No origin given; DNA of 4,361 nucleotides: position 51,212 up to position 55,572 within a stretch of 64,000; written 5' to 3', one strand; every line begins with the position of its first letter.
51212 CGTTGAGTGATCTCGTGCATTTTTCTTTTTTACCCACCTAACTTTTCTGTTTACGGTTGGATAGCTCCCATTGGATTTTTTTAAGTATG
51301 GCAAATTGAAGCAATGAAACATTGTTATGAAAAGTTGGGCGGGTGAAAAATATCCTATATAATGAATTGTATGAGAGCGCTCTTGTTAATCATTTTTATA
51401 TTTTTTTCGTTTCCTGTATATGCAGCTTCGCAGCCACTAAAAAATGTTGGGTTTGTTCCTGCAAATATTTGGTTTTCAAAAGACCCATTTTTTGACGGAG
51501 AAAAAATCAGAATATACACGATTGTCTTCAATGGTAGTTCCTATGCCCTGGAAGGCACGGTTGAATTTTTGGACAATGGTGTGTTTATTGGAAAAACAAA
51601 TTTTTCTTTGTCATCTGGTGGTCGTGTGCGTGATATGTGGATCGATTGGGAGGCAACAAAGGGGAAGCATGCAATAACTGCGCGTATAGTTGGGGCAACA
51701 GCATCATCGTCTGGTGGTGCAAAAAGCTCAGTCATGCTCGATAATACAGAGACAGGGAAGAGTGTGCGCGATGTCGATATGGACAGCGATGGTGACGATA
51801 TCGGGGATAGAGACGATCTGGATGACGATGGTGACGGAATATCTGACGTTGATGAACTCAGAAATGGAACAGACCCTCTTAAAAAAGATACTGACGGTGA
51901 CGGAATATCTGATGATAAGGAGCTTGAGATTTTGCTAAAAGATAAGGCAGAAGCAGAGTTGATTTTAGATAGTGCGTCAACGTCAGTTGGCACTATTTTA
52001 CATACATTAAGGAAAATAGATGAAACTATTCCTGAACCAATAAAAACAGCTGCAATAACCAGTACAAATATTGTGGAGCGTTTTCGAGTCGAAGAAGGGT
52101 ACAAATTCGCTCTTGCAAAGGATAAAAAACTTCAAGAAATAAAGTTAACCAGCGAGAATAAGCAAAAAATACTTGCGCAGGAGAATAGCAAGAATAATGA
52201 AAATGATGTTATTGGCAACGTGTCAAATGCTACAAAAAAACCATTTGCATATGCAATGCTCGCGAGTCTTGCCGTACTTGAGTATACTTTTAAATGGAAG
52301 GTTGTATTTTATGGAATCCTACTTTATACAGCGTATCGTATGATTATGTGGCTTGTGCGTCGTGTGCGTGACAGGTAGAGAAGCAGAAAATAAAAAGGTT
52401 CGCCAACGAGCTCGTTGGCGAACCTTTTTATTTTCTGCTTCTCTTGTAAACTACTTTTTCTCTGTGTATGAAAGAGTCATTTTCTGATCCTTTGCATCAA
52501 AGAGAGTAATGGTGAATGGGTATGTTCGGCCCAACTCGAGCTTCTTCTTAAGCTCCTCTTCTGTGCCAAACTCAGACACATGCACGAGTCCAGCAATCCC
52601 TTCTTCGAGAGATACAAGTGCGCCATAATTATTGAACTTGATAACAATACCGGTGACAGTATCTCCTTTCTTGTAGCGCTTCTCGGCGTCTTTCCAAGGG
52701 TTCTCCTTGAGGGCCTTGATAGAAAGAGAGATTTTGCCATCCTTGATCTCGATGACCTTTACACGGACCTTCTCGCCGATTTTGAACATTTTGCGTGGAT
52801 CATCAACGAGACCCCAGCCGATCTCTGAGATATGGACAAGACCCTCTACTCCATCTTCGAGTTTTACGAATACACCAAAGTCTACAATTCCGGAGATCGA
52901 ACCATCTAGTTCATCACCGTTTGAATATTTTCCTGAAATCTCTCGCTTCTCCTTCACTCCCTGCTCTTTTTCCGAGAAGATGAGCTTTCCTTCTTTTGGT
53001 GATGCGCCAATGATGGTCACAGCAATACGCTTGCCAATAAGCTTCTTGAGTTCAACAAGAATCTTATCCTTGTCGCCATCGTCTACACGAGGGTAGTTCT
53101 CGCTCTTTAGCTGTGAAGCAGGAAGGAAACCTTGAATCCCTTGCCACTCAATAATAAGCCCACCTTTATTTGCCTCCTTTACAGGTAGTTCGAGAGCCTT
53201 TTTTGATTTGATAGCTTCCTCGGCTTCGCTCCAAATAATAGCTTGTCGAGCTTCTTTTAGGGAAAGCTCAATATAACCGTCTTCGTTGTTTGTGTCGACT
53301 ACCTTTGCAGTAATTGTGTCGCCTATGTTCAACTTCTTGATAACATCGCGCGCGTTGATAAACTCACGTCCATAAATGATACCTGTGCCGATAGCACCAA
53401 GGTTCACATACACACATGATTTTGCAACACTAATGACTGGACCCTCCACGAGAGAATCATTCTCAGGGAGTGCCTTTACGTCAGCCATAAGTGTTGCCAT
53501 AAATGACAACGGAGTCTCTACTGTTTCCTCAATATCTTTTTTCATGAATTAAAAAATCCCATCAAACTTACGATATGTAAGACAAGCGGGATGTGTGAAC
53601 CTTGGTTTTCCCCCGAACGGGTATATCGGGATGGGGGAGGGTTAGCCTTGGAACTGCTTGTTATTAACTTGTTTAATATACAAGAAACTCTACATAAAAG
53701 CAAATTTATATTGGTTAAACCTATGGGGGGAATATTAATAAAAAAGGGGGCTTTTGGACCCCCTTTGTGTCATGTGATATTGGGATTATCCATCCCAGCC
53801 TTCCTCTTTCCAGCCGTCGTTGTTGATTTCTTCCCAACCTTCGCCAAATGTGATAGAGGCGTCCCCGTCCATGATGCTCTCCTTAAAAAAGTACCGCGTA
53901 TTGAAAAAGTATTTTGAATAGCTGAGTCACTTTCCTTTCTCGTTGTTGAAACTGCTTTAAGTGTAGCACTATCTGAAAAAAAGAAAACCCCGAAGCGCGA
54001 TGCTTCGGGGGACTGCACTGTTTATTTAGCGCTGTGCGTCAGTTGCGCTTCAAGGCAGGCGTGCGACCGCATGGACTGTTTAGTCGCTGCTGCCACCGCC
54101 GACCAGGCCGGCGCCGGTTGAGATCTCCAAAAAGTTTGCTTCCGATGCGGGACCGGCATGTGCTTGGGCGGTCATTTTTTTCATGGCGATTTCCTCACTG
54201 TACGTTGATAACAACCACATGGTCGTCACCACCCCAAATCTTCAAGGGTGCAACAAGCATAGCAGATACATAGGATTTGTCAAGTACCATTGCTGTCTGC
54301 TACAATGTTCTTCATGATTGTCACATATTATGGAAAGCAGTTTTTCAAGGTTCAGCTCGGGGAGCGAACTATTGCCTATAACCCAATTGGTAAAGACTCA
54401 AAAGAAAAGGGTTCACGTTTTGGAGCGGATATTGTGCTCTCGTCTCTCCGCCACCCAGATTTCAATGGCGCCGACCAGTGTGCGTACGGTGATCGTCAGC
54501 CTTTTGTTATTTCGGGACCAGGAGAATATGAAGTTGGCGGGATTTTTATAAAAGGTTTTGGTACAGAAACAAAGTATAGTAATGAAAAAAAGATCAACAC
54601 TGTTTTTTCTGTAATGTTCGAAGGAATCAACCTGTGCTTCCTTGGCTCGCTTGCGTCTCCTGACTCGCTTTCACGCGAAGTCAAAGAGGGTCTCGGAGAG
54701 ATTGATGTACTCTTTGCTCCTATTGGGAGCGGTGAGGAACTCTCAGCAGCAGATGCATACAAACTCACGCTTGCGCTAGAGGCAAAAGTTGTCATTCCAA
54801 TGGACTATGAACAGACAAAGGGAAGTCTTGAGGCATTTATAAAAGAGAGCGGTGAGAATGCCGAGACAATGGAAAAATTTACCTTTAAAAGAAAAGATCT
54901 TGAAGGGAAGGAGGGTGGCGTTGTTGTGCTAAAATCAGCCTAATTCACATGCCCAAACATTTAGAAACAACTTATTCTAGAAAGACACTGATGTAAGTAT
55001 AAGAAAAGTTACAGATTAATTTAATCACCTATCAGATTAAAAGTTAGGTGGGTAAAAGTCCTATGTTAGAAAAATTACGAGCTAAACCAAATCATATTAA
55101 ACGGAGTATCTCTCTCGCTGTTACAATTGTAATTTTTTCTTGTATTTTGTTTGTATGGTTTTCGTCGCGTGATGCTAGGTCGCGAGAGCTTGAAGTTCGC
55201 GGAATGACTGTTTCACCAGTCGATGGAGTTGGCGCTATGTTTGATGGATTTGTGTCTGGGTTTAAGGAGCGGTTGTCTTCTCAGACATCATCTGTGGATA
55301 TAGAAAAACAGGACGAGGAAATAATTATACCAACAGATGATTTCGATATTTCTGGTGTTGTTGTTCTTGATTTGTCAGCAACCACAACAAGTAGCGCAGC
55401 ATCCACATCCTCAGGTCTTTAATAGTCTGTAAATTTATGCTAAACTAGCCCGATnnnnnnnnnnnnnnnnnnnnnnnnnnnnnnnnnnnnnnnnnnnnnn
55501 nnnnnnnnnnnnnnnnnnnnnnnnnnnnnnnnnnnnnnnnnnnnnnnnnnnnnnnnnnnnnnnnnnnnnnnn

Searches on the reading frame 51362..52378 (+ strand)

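Call 23: search_protein_families(library=pfam, proteins=[window:51362-52378:+], max_evalue=0.1)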
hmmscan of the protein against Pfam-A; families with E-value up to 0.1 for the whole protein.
window:51362-52378:+ (338 aa): 3 families
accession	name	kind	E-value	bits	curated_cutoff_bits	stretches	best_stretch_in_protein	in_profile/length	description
PF18884.5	TSP3_bac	-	6.9e-08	32.6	25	2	154-174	1-21/22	Bacterial TSP3 repeat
PF07801.16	DUF1647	-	0.0022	18.2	25.7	1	246-324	26-102/141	Protein of unknown function (DUF1647)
PF16640.11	Big_3_5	-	0.0036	18.3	35.5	1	55-114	20-74/88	Bacterial Ig-like domain (group 3)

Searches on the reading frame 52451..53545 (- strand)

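Call 23: search_protein_families(library=pfam, proteins=[window:52451-53545:-], max_evalue=0.1)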
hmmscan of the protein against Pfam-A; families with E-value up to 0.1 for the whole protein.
window:52451-53545:- (364 aa): 7 families
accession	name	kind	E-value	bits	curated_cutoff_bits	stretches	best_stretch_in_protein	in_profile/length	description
PF00575.29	S1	-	6.7e-42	142.2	22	4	209-277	4-74/74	S1 RNA binding domain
PF23459.1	S1_RRP5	-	9.8e-10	39.3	27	1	291-359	1-71/72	RRP5 S1 domain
PF21710.3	Spt6_S1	-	1.4e-09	38.5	27.5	1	288-363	11-89/91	Spt6, S1/OB domain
PF21543.3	CvfB_2nd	-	3.2e-07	30.6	27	0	249-277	50-75/76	Virulence regulatory factor CvfB, second domain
PF24685.1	OB_RRP5_4th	-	7.2e-06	26.4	31.5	1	233-268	37-72/92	RRP5 OB-fold domain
PF02599.21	CsrA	-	5.3e-05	23.5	27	1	254-280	12-38/53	Global regulator protein family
PF13509.12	S1_2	-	0.0063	17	21.8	0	217-242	9-34/61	S1 domain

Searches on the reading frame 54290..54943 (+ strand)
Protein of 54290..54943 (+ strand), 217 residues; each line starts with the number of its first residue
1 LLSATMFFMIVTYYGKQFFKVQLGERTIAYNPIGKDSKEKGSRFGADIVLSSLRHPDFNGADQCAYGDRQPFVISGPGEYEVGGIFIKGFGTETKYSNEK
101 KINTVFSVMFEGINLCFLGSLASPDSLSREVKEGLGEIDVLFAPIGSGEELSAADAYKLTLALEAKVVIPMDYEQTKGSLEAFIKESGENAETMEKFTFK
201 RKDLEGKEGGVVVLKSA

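Call 23: search_protein_families(library=pfam, proteins=[window:54290-54943:+], max_evalue=0.1)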
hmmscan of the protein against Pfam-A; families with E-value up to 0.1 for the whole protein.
window:54290-54943:+ (217 aa): 1 family
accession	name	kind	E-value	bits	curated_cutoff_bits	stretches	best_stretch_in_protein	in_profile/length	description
PF13483.12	Lactamase_B_3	-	2.5e-23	83.3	24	1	11-171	2-159/160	Beta-lactamase superfamily domain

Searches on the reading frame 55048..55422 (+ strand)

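Call 23: search_protein_families(library=pfam, proteins=[window:55048-55422:+], max_evalue=0.1)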
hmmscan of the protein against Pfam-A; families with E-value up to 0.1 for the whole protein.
window:55048-55422:+ (124 aa): 1 family
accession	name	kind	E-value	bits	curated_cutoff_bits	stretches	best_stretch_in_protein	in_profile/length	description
PF03780.18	Asp23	-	0.027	15.3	28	1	50-94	15-62/108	Asp23 family, cell envelope-related function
